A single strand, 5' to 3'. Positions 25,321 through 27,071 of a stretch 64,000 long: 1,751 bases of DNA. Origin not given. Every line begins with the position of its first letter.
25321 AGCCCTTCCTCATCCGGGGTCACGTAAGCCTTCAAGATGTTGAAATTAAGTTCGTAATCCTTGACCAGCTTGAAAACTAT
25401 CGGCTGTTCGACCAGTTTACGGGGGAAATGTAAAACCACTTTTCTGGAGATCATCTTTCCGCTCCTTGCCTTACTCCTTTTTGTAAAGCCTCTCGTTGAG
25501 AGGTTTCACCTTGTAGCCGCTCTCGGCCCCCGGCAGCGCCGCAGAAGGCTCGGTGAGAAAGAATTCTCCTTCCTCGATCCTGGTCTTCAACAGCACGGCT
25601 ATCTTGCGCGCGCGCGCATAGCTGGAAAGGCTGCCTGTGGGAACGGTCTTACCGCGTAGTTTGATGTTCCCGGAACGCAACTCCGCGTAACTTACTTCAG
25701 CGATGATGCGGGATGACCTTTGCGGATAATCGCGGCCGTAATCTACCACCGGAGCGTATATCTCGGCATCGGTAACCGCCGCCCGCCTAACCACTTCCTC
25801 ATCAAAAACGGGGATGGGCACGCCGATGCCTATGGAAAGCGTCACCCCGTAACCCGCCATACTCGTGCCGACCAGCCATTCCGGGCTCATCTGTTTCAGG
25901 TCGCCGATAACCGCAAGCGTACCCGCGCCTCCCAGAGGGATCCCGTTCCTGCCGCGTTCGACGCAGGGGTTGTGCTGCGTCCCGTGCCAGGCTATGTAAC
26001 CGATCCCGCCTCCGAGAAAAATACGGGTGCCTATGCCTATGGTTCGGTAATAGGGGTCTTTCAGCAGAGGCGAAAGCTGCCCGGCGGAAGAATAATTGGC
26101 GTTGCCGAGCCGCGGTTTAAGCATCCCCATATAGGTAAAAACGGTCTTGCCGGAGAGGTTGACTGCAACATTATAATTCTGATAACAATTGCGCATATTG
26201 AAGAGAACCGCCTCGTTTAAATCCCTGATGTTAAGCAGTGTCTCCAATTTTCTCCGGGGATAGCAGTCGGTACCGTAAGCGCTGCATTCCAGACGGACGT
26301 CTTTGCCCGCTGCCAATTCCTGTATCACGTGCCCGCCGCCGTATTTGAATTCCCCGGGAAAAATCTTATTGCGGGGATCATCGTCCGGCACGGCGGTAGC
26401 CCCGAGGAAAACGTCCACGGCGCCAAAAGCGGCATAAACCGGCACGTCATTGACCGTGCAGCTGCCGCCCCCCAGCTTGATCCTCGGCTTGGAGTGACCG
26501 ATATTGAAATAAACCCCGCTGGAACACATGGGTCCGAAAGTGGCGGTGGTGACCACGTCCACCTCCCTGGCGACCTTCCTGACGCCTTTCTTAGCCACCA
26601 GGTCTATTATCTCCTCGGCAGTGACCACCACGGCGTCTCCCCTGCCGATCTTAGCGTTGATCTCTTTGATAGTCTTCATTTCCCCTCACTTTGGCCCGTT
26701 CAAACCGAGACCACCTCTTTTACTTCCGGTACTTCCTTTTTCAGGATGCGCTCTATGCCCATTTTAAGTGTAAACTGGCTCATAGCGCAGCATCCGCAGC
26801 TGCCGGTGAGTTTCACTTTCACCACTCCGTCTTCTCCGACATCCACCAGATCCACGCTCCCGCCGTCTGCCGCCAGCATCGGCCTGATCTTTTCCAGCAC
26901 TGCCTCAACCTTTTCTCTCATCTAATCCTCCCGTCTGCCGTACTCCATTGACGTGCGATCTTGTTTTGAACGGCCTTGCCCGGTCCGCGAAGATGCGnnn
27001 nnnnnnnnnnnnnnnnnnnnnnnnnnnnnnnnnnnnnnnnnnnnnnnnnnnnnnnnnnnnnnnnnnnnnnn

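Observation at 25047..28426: Rrf2-headed sulfur operon combining cysteine synthase, Nfu and the methanogen-type COG1900 plus NIL-ferredoxin homocysteine module, with a readable promoter and operator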

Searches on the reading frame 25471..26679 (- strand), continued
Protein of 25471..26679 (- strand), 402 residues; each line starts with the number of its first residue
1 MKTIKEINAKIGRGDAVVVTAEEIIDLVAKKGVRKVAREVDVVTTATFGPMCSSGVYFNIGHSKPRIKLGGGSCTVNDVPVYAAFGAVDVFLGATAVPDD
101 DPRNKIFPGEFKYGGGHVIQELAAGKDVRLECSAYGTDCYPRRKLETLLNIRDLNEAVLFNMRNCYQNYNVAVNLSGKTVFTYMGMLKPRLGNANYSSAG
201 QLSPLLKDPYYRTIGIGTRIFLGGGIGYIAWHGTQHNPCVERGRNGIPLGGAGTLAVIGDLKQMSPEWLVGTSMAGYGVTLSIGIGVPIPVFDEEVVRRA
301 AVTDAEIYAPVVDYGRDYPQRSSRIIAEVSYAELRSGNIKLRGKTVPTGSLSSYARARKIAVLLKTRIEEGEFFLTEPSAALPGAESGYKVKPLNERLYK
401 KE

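Call 28: search_protein_families(library=pfam, proteins=[L016:7593-8435:+, L016:8432-9595:+, L010:4949-5701:+, L010:7576-8457:+], max_evalue=0.001)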
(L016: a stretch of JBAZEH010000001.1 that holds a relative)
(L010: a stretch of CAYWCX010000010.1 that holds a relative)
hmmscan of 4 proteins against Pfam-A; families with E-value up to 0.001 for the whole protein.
L016:7593-8435:+ (280 aa): 0 families

L016:8432-9595:+ (387 aa): 3 families
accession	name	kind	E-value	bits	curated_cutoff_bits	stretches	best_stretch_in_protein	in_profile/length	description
PF00266.25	Aminotran_5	-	5.7e-88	295.8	21.5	1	4-366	1-371/371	Aminotransferase class-V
PF01041.23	DegT_DnrJ_EryC1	-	2e-08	34.3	19.8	1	52-182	31-151/360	DegT/DnrJ/EryC1/StrS aminotransferase family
PF01212.27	Beta_elim_lyase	-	2.5e-05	24.2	27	1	64-177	49-169/288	Beta-eliminating lyase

L010:4949-5701:+ (250 aa): 1 family
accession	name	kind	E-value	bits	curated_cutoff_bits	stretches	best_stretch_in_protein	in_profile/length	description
PF02596.20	DUF169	-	8.1e-39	134.1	27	1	15-218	2-208/209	Uncharacterised ArCR, COG2043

L010:7576-8457:+ (293 aa): 5 families
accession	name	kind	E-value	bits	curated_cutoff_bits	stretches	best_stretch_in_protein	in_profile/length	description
PF00733.27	Asn_synthase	-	1.3e-07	32.1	21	1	41-107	14-80/354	Asparagine synthase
PF06508.19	QueC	-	5e-07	29.9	22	1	48-109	3-63/210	Queuosine biosynthesis protein QueC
PF01171.26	ATP_bind_3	-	3.8e-05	23.9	27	0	47-77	2-35/182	PP-loop family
PF02540.23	NAD_synthase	-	4.4e-05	23.2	21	1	43-107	17-82/242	NAD synthase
PF00764.25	Arginosuc_synth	-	0.00014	22.3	27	1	48-104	3-58/162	Arginosuccinate synthase N-terminal HUP domain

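Call 35: search_protein_families(library=ncbifam, proteins=[L016:7593-8435:+, L010:7576-8457:+, L016:8432-9595:+, L010:4949-5701:+], max_evalue=0.00001)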
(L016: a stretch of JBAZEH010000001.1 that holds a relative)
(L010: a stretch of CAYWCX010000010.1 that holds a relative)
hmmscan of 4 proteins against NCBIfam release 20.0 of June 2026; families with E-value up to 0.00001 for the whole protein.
L016:7593-8435:+ (280 aa): 2 families
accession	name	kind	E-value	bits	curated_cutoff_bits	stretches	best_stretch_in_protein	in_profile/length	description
TIGR00268.2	TIGR00268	equivalog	1.5e-91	306.2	150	1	18-275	2-259/259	ATP-dependent sacrificial sulfur transferase LarE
NF010587.0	PRK13980.1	equivalog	4e-06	26.2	255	1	27-98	29-100/267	NAD+ synthase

L010:7576-8457:+ (293 aa): 5 families
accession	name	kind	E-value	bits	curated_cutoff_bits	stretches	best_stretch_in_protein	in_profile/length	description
TIGR00268.2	TIGR00268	equivalog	1.3e-100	336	150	1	33-289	2-259/259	ATP-dependent sacrificial sulfur transferase LarE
NF010587.0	PRK13980.1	equivalog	3.9e-07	29.5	255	1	43-111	30-99/267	NAD+ synthase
TIGR00364.1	TIGR00364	equivalog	9.1e-07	28.6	150.3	1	49-109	3-62/201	7-cyano-7-deazaguanine synthase QueC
NF010588.0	PRK13981.1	equivalog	8.3e-06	24.5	479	0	47-109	288-351/546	NAD+ synthase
TIGR03573.1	WbuX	subfamily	9.3e-06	25.3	203.2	0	48-165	64-186/344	N-acetyl sugar amidotransferase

L016:8432-9595:+ (387 aa): 24 families
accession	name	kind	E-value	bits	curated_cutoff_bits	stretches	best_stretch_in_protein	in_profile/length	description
TIGR03402.1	FeS_nifS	equivalog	1.7e-172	573.4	530.75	1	4-383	1-379/379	cysteine desulfurase NifS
TIGR02006.1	IscS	equivalog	3.2e-143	477.6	643.2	1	3-385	4-386/402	IscS subfamily cysteine desulfurase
NF010611.0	PRK14012.1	equivalog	3.8e-138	460.8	548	1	4-385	7-390/406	IscS subfamily cysteine desulfurase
TIGR03235.1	DNA_S_dndA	equivalog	5.9e-118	394.2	480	1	5-353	1-352/353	cysteine desulfurase DndA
TIGR03403.1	nifS_epsilon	equivalog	3.5e-117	391.5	587.7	1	4-381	1-380/382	NifS family cysteine desulfurase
NF002806.0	PRK02948.1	subfamily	1.5e-103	346.7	304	1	4-378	2-376/381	IscS subfamily cysteine desulfurase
TIGR01977.1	am_tr_V_EF2568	hypoth_equivalog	7.9e-53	179.8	377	1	4-370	1-373/376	cysteine desulfurase family protein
TIGR01979.1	sufS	subfamily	1.8e-52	178.6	475.1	1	4-373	20-398/403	SufS family cysteine desulfurase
NF041166.1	f2_encap_cargo1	exception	9.9e-40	137.2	800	1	4-217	247-463/623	family 2A encapsulin nanocompartment cargo protein cysteine desulfurase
NF040779.1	Sec_lyase_SclA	exception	1.4e-36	126.2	525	1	4-229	1-228/378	selenocysteine lyase SclA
NF006791.0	PRK09295.1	equivalog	2.5e-36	125.6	661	1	4-216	25-240/406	cysteine desulfurase SufS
TIGR01976.1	am_tr_V_VC1184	hypoth_equivalog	8.4e-31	107.6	352.35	1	3-219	19-236/401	cysteine desulfurase-like protein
NF008126.0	PRK10874.1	equivalog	2.1e-27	96.3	607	1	2-216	19-236/401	cysteine desulfurase CsdA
TIGR03392.1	FeS_syn_CsdA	equivalog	3.4e-26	92.3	493.6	1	2-215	16-232/398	cysteine desulfurase CsdA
TIGR04343.1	egtE_PLP_lyase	equivalog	6.6e-16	58.1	400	1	43-218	52-219/370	ergothioneine biosynthesis PLP-dependent enzyme EgtE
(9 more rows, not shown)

L010:4949-5701:+ (250 aa): 0 families

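Call 73: search_protein_families(library=ncbifam, proteins=[L036:7630-8352:+, L036:4712-5968:+], max_evalue=0.001)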
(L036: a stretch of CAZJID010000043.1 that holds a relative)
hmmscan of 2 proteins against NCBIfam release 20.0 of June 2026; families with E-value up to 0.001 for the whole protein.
L036:7630-8352:+ (240 aa): 4 families
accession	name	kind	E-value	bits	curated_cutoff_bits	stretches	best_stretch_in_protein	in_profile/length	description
NF003323.0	PRK04334.1-3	equivalog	3e-93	311.8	271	1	2-239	7-248/250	hypothetical protein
NF003324.0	PRK04334.1-4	equivalog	3.9e-65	220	275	1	23-235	8-222/238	hypothetical protein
NF003321.0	PRK04334.1-1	equivalog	5.7e-64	216.1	262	1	19-235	6-229/248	hypothetical protein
NF003322.0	PRK04334.1-2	equivalog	3.9e-22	78.7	290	1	76-199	73-203/295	hypothetical protein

L036:4712-5968:+ (418 aa): 24 families
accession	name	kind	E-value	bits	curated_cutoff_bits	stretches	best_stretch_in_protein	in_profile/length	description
TIGR00442.1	hisS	equivalog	3.5e-142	474.2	286.75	1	3-405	1-404/406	histidine--tRNA ligase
TIGR00443.1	hisZ_biosyn_reg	equivalog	3.4e-49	167.7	271.65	1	10-311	2-310/314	ATP phosphoribosyltransferase regulatory subunit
NF009085.0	PRK12420.1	equivalog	9.9e-48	163.5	540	2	213-405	225-417/426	histidine--tRNA ligase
NF008941.0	PRK12292.2-4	equivalog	2.9e-35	121.9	447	2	1-156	6-156/393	ATP phosphoribosyltransferase regulatory subunit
NF008942.0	PRK12292.2-5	equivalog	3e-33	115.1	643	2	4-158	11-162/434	ATP phosphoribosyltransferase regulatory subunit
NF008940.0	PRK12292.2-3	equivalog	2.8e-32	112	450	2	1-159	2-156/404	ATP phosphoribosyltransferase regulatory subunit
NF008953.0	PRK12295.1-6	equivalog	5.9e-30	104.5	384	2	27-155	20-141/384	ATP phosphoribosyltransferase regulatory subunit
NF008936.0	PRK12292.1-3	equivalog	1.9e-23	83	492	2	4-148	7-147/406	ATP phosphoribosyltransferase regulatory subunit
NF008950.0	PRK12295.1-3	equivalog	4.5e-21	75.6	492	2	228-310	291-375/387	ATP phosphoribosyltransferase regulatory subunit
NF008945.0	PRK12292.3-3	equivalog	5.3e-21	75.1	409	2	4-156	2-145/368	ATP phosphoribosyltransferase regulatory subunit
NF008951.0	PRK12295.1-4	equivalog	3.1e-18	65.8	364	2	253-310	311-367/374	ATP phosphoribosyltransferase regulatory subunit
NF008943.0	PRK12292.3-1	equivalog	1.8e-15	57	690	1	5-156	27-170/403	ATP phosphoribosyltransferase regulatory subunit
NF008938.0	PRK12292.1-6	equivalog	1.2e-14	54.1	833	2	4-133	8-131/420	ATP phosphoribosyltransferase regulatory subunit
NF008948.0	PRK12295.1-1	equivalog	3.2e-13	49.5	622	2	254-309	312-368/376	ATP phosphoribosyltransferase regulatory subunit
NF008937.0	PRK12292.1-4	equivalog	1.1e-12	47.6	693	2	238-318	255-329/395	ATP phosphoribosyltransferase regulatory subunit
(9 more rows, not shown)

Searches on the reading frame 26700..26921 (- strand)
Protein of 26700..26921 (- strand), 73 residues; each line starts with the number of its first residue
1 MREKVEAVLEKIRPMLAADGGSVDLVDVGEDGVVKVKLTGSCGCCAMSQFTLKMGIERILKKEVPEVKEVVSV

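Call 5: search_protein_families(library=pfam, proteins=[window:26700-26921:-], max_evalue=0.01)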
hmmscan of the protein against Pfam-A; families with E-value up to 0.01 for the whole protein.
window:26700-26921:- (73 aa): 1 family
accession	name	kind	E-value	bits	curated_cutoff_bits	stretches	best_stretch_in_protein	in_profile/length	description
PF01106.22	NifU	-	1.5e-27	95.9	27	1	5-71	1-67/67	NifU-like domain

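Call 6: search_protein_families(library=ncbifam, proteins=[window:26700-26921:-], max_evalue=0.001)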
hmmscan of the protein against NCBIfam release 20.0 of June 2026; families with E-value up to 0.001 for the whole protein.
window:26700-26921:- (73 aa): 3 families
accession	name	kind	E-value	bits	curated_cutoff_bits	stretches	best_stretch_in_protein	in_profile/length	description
TIGR03341.1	YhgI_GntY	equivalog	2e-15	57.1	269.35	1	2-71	107-177/190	Fe-S biogenesis protein NfuA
TIGR02000.1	NifU_proper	equivalog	8.8e-15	54.9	273.3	1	3-72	222-289/290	Fe-S cluster assembly protein NifU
NF008392.0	PRK11190.1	equivalog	7.2e-13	48.9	268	1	3-70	109-178/192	Fe-S biogenesis protein NfuA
